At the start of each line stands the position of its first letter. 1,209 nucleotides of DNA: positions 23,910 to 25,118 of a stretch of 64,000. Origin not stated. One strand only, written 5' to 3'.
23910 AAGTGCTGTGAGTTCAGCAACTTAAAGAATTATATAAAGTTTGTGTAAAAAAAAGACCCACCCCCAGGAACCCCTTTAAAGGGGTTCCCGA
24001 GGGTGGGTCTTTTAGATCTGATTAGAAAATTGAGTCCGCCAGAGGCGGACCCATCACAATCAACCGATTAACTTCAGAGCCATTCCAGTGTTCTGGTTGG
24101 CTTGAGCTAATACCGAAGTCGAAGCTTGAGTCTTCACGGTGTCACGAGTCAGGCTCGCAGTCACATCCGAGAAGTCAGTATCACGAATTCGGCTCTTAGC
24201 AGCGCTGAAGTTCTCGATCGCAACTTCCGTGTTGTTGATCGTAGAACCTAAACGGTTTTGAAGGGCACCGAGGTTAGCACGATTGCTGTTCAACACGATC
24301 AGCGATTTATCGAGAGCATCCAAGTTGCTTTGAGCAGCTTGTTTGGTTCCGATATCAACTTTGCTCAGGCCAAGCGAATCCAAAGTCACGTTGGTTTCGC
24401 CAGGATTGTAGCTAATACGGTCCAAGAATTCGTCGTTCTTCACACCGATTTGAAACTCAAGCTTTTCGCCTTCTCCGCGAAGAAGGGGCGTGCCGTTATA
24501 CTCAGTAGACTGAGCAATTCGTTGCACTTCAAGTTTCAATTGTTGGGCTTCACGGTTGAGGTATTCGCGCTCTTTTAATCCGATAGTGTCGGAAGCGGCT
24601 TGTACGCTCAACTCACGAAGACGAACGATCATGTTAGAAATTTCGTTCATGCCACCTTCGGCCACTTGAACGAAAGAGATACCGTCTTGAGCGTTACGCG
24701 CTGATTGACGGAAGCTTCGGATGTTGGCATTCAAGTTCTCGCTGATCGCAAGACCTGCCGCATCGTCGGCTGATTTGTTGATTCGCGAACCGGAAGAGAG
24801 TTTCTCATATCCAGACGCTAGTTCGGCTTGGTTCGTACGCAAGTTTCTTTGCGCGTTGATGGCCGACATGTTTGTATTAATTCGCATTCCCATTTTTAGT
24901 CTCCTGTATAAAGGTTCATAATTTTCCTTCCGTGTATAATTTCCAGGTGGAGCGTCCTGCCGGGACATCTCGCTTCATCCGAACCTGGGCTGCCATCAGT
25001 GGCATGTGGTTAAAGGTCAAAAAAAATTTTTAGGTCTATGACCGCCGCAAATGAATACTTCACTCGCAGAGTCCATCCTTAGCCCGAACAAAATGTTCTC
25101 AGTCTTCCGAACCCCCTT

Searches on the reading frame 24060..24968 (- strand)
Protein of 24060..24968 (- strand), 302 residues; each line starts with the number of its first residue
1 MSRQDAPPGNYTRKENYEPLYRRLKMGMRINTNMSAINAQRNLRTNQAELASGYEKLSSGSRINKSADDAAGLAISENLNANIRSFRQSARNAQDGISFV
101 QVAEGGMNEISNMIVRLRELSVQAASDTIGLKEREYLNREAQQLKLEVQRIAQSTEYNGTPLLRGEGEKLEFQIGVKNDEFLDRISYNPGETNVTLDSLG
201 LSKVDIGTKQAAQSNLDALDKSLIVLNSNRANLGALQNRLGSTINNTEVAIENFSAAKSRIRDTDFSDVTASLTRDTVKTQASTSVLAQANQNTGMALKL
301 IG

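Call 69: search_protein_families(library=pfam, proteins=[window:24060-24968:-], max_evalue=0.001)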
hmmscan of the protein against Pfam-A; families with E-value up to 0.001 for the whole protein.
window:24060-24968:- (302 aa): 2 families
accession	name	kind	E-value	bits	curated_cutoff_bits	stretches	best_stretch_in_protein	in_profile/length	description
PF00669.25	Flagellin_N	-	1.1e-38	132.9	26.6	1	30-166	1-137/139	Bacterial flagellin N-terminal helical region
PF00700.27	Flagellin_C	-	1.3e-15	58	23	1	216-300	1-85/86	Bacterial flagellin C-terminal helical region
